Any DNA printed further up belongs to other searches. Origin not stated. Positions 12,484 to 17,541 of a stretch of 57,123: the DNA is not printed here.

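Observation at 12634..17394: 1,586-aa covalent fusion of a PA/M28 peptidase-like ectodomain to a complete FtsX/MacB-type permease, with no ABC ATPase nearby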

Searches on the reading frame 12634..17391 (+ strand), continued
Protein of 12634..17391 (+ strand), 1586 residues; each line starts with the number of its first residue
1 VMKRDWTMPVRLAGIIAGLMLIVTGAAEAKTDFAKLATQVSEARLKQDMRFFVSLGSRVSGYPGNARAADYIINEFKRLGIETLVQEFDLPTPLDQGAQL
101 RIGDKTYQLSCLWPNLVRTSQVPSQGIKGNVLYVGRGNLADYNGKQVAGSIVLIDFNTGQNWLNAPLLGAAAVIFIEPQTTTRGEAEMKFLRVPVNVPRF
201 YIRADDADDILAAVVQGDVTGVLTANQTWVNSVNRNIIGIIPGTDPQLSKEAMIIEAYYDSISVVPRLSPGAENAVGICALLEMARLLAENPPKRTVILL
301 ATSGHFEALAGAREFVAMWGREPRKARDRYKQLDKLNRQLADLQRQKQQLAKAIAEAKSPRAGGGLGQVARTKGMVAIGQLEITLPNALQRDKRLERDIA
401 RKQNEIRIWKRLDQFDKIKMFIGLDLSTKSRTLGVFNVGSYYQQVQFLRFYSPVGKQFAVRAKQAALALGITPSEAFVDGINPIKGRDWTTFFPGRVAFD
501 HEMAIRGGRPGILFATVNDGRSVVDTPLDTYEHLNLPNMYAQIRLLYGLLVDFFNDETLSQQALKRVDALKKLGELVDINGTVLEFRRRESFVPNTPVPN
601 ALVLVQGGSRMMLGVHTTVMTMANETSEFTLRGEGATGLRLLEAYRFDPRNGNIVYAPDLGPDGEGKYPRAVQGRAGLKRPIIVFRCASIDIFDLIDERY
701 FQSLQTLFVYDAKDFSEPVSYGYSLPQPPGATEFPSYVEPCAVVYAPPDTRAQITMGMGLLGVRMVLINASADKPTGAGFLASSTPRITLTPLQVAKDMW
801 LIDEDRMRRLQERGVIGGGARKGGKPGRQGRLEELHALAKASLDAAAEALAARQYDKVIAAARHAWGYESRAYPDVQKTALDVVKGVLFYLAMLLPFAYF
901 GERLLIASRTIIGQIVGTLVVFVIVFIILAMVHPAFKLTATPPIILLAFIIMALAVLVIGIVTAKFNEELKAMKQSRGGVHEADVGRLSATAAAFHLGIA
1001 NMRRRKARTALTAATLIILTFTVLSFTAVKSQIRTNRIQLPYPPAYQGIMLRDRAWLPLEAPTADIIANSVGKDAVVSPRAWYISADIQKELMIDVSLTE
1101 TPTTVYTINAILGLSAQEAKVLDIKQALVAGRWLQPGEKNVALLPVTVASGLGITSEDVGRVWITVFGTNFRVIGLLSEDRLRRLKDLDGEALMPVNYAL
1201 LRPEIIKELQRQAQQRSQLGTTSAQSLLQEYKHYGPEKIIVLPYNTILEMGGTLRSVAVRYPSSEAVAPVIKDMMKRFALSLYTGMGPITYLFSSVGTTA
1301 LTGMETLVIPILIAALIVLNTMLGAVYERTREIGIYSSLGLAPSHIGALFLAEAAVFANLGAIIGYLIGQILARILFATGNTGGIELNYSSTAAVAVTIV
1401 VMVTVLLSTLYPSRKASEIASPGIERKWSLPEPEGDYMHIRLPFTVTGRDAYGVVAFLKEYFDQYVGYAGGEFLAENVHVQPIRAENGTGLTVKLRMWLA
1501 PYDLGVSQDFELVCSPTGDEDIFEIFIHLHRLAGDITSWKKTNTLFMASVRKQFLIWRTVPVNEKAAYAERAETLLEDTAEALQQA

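Call 86: search_solved_structures(query=A10, max_evalue=10)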
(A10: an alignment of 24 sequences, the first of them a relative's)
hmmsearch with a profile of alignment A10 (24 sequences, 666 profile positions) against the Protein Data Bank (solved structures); distinct sequences matched with E-value up to 10: 0.

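Call 92: find_encoding_contigs(protein=P0055, flank=8000, max_places=2)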
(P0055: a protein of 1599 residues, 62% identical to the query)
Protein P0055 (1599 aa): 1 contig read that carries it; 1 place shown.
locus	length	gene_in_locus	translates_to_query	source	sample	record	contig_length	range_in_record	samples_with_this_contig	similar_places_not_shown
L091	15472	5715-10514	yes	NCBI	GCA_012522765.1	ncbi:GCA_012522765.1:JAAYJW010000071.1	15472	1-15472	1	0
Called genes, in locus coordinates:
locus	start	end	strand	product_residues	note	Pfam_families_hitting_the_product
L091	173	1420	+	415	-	PF00682:HMGL-like, PF22617:HCS_D2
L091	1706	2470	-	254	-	PF00149:Metallophos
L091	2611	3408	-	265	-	PF07331:TctB (weak)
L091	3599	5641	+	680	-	PF20581:DUF6785, PF20580:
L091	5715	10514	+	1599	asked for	PF04389:Peptidase_M28, PF12704:MacB_PCD (weak), PF02687:FtsX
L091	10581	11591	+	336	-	-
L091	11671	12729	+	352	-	PF01408:GFO_IDH_MocA, PF22725:GFO_IDH_MocA_C3, PF02894:GFO_IDH_MocA_C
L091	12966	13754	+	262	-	PF02811:PHP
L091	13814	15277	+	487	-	PF00890:FAD_binding_2 (faint), PF01134:GIDA (weak), PF01266:DAO (faint), PF07992:Pyr_redox_2, PF12831:FAD_oxidored, PF13738:Pyr_redox_3, PF00070:Pyr_redox, PF02852:Pyr_redox_dim, +2 more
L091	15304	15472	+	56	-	?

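Call 93: find_encoding_contigs(protein=P0162, flank=8000, max_places=3)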
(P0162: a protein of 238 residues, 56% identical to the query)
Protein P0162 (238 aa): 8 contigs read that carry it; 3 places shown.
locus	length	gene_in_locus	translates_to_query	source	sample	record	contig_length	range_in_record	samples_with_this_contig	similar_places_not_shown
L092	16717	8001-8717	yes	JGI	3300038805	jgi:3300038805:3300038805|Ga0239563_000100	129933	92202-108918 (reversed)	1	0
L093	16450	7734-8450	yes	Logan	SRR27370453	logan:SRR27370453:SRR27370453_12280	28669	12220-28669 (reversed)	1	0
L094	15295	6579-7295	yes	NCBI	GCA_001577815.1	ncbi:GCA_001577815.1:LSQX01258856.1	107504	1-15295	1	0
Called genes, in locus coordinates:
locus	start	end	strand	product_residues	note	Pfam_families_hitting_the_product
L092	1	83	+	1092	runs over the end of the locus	PF00754:F5_F8_type_C (weak)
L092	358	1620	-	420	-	PF13393:tRNA-synt_His, PF00587:tRNA-synt_2b, PF13393:tRNA-synt_His, PF03129:HGTP_anticodon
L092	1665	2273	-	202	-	-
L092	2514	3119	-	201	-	PF07963:N_methyl, PF07596:SBP_bac_10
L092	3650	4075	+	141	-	PF01230:HIT, PF11969:DcpS_C (weak)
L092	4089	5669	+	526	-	-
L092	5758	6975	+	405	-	PF01547:SBP_bac_1, PF13416:SBP_bac_8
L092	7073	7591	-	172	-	PF10502:Peptidase_S26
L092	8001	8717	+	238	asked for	PF02687:FtsX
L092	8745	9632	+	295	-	PF00005:ABC_tran, PF02463:SMC_N (faint)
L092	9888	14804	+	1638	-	PF04389:Peptidase_M28, PF02687:FtsX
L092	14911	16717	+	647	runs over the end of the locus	-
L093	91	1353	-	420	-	PF13393:tRNA-synt_His, PF00587:tRNA-synt_2b, PF13393:tRNA-synt_His, PF03129:HGTP_anticodon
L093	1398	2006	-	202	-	-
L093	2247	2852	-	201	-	PF07963:N_methyl, PF07596:SBP_bac_10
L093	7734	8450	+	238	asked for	PF02687:FtsX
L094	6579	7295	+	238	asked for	PF02687:FtsX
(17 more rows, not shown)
